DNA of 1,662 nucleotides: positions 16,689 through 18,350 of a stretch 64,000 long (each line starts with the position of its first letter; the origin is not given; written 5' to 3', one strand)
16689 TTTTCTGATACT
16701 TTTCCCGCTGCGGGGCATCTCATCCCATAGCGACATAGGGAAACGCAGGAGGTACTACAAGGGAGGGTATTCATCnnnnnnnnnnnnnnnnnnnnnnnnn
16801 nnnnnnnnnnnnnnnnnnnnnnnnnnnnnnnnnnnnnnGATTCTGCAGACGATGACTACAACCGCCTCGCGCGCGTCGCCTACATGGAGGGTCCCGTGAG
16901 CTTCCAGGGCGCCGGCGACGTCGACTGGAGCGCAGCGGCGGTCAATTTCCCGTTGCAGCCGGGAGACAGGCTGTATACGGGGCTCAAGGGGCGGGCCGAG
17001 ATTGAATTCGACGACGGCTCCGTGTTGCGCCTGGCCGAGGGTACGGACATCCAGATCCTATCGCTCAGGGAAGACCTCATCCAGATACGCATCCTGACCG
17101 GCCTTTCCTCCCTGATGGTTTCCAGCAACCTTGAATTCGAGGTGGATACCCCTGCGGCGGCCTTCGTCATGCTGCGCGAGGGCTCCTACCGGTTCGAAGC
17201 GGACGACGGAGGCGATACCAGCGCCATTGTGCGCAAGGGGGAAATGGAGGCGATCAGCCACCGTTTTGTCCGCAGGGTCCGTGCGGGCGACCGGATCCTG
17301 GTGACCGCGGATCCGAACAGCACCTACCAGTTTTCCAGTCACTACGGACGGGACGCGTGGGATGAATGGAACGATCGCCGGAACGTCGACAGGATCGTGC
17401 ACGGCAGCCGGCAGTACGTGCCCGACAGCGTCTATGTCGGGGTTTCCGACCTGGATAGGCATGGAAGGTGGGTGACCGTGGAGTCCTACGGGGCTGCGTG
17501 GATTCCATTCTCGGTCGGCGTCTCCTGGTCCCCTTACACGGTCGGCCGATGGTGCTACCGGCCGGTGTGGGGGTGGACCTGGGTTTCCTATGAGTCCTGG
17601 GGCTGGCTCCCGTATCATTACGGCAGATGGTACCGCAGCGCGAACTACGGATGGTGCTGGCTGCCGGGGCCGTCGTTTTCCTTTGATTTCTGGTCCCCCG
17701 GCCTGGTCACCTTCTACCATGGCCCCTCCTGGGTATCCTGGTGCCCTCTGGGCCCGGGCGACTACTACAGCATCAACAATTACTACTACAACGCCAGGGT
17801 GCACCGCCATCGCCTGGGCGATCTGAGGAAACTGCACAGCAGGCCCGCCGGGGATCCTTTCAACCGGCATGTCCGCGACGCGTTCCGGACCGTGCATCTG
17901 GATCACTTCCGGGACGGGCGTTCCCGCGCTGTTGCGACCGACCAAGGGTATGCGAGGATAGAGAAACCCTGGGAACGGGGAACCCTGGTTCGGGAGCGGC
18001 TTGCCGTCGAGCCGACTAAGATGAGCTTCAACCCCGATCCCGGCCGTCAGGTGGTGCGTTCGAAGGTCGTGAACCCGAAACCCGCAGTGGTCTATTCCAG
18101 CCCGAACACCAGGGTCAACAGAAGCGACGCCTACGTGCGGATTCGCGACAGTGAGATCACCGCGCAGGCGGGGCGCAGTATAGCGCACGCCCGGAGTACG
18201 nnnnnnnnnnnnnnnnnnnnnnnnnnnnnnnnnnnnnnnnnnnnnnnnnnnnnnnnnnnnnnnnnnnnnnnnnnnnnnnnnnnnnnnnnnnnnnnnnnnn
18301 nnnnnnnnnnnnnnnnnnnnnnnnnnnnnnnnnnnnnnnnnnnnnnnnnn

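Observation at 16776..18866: Secreted FecR-domain protein with a Trp-rich repeat block and a long Arg/Ser/Pro-rich disordered tail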

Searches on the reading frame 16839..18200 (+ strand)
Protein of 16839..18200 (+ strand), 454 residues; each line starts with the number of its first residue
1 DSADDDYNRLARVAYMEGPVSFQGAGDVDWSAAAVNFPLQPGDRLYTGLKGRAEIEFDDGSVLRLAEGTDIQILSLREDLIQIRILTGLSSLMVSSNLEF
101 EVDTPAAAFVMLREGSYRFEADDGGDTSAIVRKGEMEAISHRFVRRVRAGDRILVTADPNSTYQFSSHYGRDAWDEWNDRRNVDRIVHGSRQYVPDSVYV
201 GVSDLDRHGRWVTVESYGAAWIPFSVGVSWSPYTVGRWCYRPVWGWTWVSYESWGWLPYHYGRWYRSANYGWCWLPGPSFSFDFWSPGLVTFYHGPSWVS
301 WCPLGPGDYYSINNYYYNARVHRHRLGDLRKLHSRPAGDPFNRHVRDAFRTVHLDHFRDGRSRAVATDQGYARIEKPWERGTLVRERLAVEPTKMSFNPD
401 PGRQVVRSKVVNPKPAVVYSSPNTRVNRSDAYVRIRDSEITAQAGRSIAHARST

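Call 21: search_solved_structures(query=A1, max_evalue=1)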
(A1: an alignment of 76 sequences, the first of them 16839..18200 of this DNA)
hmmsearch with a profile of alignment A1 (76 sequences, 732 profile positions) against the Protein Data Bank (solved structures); distinct sequences matched with E-value up to 1: 9.
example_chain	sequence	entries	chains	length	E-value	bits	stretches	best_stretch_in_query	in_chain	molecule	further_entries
4ett_A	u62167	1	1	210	0.0078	18.4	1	390-512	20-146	Ryanodine receptor 1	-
3rqr_A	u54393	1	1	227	0.0081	18.3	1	390-511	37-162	Ryanodine receptor 1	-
4ert_A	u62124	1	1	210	0.0088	18.2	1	390-512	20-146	Ryanodine receptor 1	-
4etu_A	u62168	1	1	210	0.0088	18.2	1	390-512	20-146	Ryanodine receptor 1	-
4esu_A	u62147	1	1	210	0.018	17.2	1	390-512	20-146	Ryanodine receptor 1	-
29vf_O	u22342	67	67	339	0.044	15.9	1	485-642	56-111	TATA-box-binding protein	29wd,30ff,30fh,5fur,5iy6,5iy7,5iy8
9ijj_A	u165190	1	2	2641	0.056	15.5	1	488-588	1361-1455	Cilia and flagella associated protein 46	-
6yej_A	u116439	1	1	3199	0.57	12.2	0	510-587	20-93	Huntingtin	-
5i4d_A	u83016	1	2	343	0.76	11.8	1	487-600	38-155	Superantigen-like protein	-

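Call 25: find_related_loci(query=A1, collection=genome_contigs, flank=5000)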
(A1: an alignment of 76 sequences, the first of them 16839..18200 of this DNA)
Query A1 (454 aa) in genome_contigs; peptide patterns used: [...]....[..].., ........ (x = any residue, [..] = any of these).
600 stretches matched a pattern (row limit reached: there are more); 592 encode a relative of the query (tblastn E <= 1e-3); the best 80 are kept; 80 distinct loci.
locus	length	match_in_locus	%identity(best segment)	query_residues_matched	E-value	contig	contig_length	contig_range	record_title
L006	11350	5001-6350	69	1-453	0e+0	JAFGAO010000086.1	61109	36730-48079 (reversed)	MAG: Acidobacteria bacterium isolate Zod_maxbin.0255 k87_1798655, whole genome shotgun sequence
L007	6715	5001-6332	70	2-445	0e+0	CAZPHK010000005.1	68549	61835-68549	MAG TPA_asm: uncultured Acidobacteriota bacterium isolate binchicken_co129_133 genome assembly, contig: NODE_836_length_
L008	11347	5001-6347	68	2-453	0e+0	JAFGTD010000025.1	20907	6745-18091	MAG: Acidobacteria bacterium isolate Zod_Metabat.95 k87_1405534, whole genome shotgun sequence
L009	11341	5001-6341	55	1-448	2e-174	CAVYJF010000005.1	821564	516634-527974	MAG: uncultured Acidobacteriota bacterium isolate MFD01476.bin.2.38 genome assembly, contig: contig_16369, whole genome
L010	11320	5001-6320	56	1-440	1e-172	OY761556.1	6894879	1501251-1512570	MAG: Acidobacteriota bacterium isolate 5ca539cc-3996-4499-a76f-7ad0c810d377 genome assembly, chromosome: 1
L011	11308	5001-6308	54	5-435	3e-165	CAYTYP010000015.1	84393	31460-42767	MAG TPA_asm: uncultured Acidobacteriota bacterium isolate SRP192927_co7_584 genome assembly, contig: NODE_326_length_843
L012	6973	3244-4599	54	4-454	1e-159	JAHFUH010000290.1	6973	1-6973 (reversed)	MAG: Acidobacteria bacterium isolate nzgw75 NODE_10862_length_6974_cov_3.284547, whole genome shotgun sequence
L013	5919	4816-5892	62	1-359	7e-157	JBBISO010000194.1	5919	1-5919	MAG: Acidobacteriota bacterium isolate PBS170224_bin_375 NODE_10991_length_5919_cov_3.971010, whole genome shotgun seque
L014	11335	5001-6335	56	4-447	9e-172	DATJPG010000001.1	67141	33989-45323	MAG TPA_asm: Acidobacteriota bacterium isolate SMAG_U14907 k141_3939925, whole genome shotgun sequence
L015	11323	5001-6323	52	2-446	6e-144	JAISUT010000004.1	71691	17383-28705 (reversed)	MAG: Acidobacteriota bacterium isolate Md513_bin91 k119_235262, whole genome shotgun sequence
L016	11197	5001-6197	53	2-403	2e-124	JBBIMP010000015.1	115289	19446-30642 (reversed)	MAG: Acidobacteriota bacterium isolate RSS170216_bin_235 NODE_67_length_115289_cov_15.581773, whole genome shotgun seque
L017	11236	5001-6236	35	1-424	7e-77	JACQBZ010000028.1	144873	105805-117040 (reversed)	MAG: Nitrospirae bacterium isolate NC_groundwater_955_Pr1_S-0.2um_56_113 Montesol18-Sp2_coassembly_scaffold_252839, whol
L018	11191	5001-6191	42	9-401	3e-92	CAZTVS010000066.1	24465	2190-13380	MAG TPA_asm: uncultured Acidobacteriota bacterium isolate binchicken_co20_43 genome assembly, contig: NODE_4188_length_2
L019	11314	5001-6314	35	1-435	1e-67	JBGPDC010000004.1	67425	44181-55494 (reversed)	MAG: Terriglobia bacterium isolate OBJ_0618_050_34 k141_955723_length_67425_cov_13.2018, whole genome shotgun sequence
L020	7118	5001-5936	41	10-310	3e-68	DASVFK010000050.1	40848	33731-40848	MAG TPA_asm: Candidatus Angelobacter sp. isolate SMAG_U2087 k141_665526, whole genome shotgun sequence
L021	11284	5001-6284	34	10-408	2e-67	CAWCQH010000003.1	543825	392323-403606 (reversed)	MAG: uncultured Acidobacteriota bacterium isolate MFD04540.bin.2.56 genome assembly, contig: contig_1795, whole genome s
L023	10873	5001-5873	41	12-305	9e-67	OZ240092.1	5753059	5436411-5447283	MAG: Acidobacteriota bacterium isolate 7f856045-8eab-49e0-9ef1-db285f6fe925 genome assembly, chromosome: 1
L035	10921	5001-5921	40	10-308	1e-64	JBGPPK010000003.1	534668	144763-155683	MAG: Terriglobia bacterium isolate OBJ2_061818_050_16 k141_1544992_length_534668_cov_36.3323, whole genome shotgun seque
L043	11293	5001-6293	35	3-412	8e-64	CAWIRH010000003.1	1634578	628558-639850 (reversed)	MAG: uncultured Acidobacteriaceae bacterium isolate MFD01689.bin.1.19 genome assembly, contig: contig_22275, whole genom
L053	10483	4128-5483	33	3-454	3e-63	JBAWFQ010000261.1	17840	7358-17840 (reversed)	MAG: Terriglobales bacterium isolate MFD04494_ilm_asm_bin13 k127_25015, whole genome shotgun sequence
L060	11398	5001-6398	32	4-450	6e-63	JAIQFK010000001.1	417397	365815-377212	MAG: Terriglobia bacterium isolate SRVP_11 SR-VP_26_10_2019_C_20cm_scaffold_10, whole genome shotgun sequence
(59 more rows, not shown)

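Call 28: predict_structure(alignment_id=A1)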
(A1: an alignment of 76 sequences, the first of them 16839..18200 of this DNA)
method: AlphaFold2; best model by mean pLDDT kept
length: 454 residues; sequences in the alignment: 76
mean_pLDDT: 66.0   pTM: 0.51
mean pLDDT of the five models: 66.0, 64.7, 62.4, 61.0, 56.1
residues with pLDDT >= 90: 73; 70-90: 150; 50-70: 98; < 50: 133
segments of 3 or more residues with pLDDT < 50: 1-9, 15-35, 226-232, 234-260, 285-287, 364-369, 398-454
pLDDT, mean of each block of 10 residues (from residue 1): 38 46 30 44 60 79 85 81 90 91 95 95 93 95 94 93 88 79 68 64 63 77 58 44 39 39 74 70 55 85 75 61 69 75 81 74 48 79 77 57 38 35 36 39 33 29
secondary structure, 60 per line:
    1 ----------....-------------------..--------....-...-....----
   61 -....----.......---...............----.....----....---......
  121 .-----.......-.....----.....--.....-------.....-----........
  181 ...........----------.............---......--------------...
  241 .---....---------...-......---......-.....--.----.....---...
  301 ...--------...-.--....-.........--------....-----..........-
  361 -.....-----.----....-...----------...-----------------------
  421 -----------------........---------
elements in order: E11-14 E44-47 E53-56 E62-65 E70-76 E80-94 E99-103 E108-111 E115-121 E127-133 E135-139 E144-148 E151-155 E163-167 H173-191 H202-208 E209-214 E218-223 E238-241 E245-248 E262-267 E271-276 H278-282 E290-294 E298-303 H319-322 H324-332 H341-344 E350-353 H354-359 H362-366 H377-380 E382-384 H438-445

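Call 31: search_protein_families(library=pfam, proteins=[L060:2850-4769:+, L053:7118-9106:+, L021:7485-9782:-, L023:7343-8794:+, L021:307-1110:+, L035:9045-10628:+, L043:164-1324:+], max_evalue=0.001)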
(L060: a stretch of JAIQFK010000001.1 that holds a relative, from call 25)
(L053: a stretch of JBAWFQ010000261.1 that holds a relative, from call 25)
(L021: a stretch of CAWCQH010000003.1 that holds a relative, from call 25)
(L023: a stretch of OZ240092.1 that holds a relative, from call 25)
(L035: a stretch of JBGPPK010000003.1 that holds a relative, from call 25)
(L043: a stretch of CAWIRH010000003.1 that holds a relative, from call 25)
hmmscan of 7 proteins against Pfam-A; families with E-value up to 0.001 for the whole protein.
L060:2850-4769:+ (640 aa): 14 families
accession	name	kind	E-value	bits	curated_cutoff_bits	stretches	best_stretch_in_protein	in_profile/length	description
PF00158.32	Sigma54_activat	-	9.4e-75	250.4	20.2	1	327-494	1-168/168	Sigma-54 interaction domain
PF25601.1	AAA_lid_14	-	1.9e-26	92.1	27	1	499-579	1-81/87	AAA+ ATPase lid domain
PF00498.31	FHA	-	1.4e-21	77.1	20.7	1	25-87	2-67/67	FHA domain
PF14532.12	Sigma54_activ_2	-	7.8e-21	75.2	25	1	328-498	1-138/138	Sigma-54 interaction domain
PF16697.10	Yop-YscD_cpl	-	1.5e-14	54.4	33.2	1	10-95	5-92/94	Inner membrane component of T3SS, cytoplasmic domain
PF01590.32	GAF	-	1.6e-11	45.3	22.4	1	166-301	2-133/133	GAF domain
PF13492.12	GAF_3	-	6.1e-10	40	27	1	166-303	2-129/129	GAF domain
PF13185.12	GAF_2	-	3.4e-09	37.4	28.6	1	166-302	4-136/136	GAF domain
PF07728.20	AAA_5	-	3.4e-09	37.3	22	1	351-469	2-123/139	AAA domain (dynein-related subfamily)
PF00004.35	AAA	-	2e-06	28.7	21.2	1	351-472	1-111/131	ATPase family associated with various cellular activities (AAA)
PF07724.20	AAA_2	-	6.6e-06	26.7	27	1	349-462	4-117/166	AAA domain (Cdc48 subfamily)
PF13384.12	HTH_23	-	1.3e-05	25.3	24.6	1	592-630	4-41/50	Homeodomain-like domain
PF02954.25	HTH_8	-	3e-05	24.1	22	1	591-625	3-37/42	Bacterial regulatory protein, Fis family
PF13191.12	AAA_16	-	0.00015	22.8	32.6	1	336-444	11-121/167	AAA ATPase domain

L053:7118-9106:+ (663 aa): 7 families
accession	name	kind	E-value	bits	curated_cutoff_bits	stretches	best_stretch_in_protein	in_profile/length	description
PF02518.31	HATPase_c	-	7.2e-30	104.1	26.4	1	547-653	2-109/111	Histidine kinase-, DNA gyrase B-, and HSP90-like ATPase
PF17202.10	sCache_3_3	-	3e-22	79.4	28.8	1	228-339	3-104/107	Single cache domain 3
PF00512.31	HisKA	-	1e-15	58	26.9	1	440-503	3-65/66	His Kinase A (phospho-acceptor) domain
PF17201.10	Cache_3-Cache_2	-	1.6e-13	51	27.7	1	264-338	115-190/299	Cache 3/Cache 2 fusion domain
PF14827.12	dCache_3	-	3.8e-10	40.2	25.7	1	59-330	6-233/239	Double sensory domain of two-component sensor kinase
PF00672.30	HAMP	-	1.9e-05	25.3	25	1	365-417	3-53/53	HAMP domain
PF17203.10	sCache_3_2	-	2.7e-05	24.7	28.4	0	263-337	63-133/140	Single cache domain 3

L021:7485-9782:- (765 aa): 1 family
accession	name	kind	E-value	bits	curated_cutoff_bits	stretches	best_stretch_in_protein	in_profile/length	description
PF13519.12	VWA_2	-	3.4e-07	31.3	27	1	161-226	13-82/107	von Willebrand factor type A domain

L023:7343-8794:+ (484 aa): 10 families
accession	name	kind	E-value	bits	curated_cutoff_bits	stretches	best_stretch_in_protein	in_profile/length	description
PF16360.10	GTP-bdg_M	-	1.2e-26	93.5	29.5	1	220-298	1-79/79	GTP-binding GTPase Middle Region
PF01926.29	MMR_HSR1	-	9.7e-25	87.3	21.9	1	307-424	3-113/113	50S ribosome-binding GTPase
PF13167.11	GTP-bdg_N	-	1.3e-23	83.8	25.4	1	131-218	2-89/89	GTP-binding GTPase N-terminal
PF02421.24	FeoB_N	-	1.5e-09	38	27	1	307-458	4-154/156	Ferrous iron transport protein B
PF03193.22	RsgA_GTPase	-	1.1e-06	29.1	30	0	273-330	75-134/174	RsgA GTPase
PF00009.33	GTP_EFTU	-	4.8e-06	26.7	26.5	0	379-437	89-143/188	Elongation factor Tu GTP binding domain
PF00025.27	Arf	-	1.6e-05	24.9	22.3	0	381-438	80-138/174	ADP-ribosylation factor family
PF00350.29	Dynamin_N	-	1.9e-05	25.2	27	0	308-341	3-36/168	Dynamin family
PF16897.10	MMR_HSR1_Xtn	-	3e-05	24.4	35.2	1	417-461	57-101/106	C-terminal region of MMR_HSR1 domain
PF02492.25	cobW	-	5.7e-05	23.2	20.7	0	332-438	68-167/180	CobW/HypB/UreG, nucleotide-binding domain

L021:307-1110:+ (268 aa): 1 family
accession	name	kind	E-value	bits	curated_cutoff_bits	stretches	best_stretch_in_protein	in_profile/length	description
PF00590.25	TP_methylase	-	1.9e-50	172.2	27.8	1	11-224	1-211/212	Tetrapyrrole (Corrin/Porphyrin) Methylases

L035:9045-10628:+ (528 aa): 3 families
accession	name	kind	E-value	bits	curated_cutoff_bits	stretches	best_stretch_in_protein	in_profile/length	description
PF01977.22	UbiD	-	1.9e-80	269.4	23.3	1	128-363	3-206/206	3-octaprenyl-4-hydroxybenzoate carboxy-lyase Rift-related domain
PF20696.2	UbiD_C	-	1.9e-44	151.2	24.2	1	369-491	2-127/127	3-octaprenyl-4-hydroxybenzoate carboxy-lyase C-terminal domain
PF20695.2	UbiD_N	-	3.4e-25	88.4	24.3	1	10-95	1-78/78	3-octaprenyl-4-hydroxybenzoate carboxy-lyase N-terminal domain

L043:164-1324:+ (387 aa): 1 family
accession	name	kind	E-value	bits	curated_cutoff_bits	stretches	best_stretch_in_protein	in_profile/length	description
PF13519.12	VWA_2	-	1.6e-09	38.8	27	1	98-220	3-106/107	von Willebrand factor type A domain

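Call 63: find_related_loci(query=A1, collection=metagenome_contigs, flank=2500)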
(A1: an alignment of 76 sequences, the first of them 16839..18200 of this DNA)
Query A1 (454 aa) in metagenome_contigs; peptide patterns used: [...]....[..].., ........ (x = any residue, [..] = any of these).
600 stretches matched a pattern (row limit reached: there are more); 595 encode a relative of the query (tblastn E <= 1e-3); the best 80 are kept; 80 distinct loci.
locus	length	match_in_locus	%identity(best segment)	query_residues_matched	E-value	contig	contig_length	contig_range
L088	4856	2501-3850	66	1-453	0e+0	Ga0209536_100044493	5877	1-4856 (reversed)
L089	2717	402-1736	58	2-446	0e+0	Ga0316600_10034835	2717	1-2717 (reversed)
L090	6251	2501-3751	56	2-422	3e-162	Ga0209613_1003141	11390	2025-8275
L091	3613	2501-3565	60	3-357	3e-146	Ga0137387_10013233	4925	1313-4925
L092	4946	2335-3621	52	6-435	2e-145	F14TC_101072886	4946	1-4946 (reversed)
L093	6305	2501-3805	52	4-442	6e-144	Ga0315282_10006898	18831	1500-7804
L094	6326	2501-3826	50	8-454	2e-142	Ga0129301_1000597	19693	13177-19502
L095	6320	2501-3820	57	5-446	1e-163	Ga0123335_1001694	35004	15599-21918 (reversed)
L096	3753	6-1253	51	39-453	1e-134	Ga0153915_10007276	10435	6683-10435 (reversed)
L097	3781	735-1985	50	5-422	9e-131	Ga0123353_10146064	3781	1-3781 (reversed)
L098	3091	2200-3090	56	4-300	2e-110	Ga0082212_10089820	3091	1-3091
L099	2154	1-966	51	119-441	2e-106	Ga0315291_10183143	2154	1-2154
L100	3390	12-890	54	113-407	9e-96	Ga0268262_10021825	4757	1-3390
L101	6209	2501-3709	35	9-424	8e-75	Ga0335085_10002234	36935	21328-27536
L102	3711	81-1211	37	9-360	1e-68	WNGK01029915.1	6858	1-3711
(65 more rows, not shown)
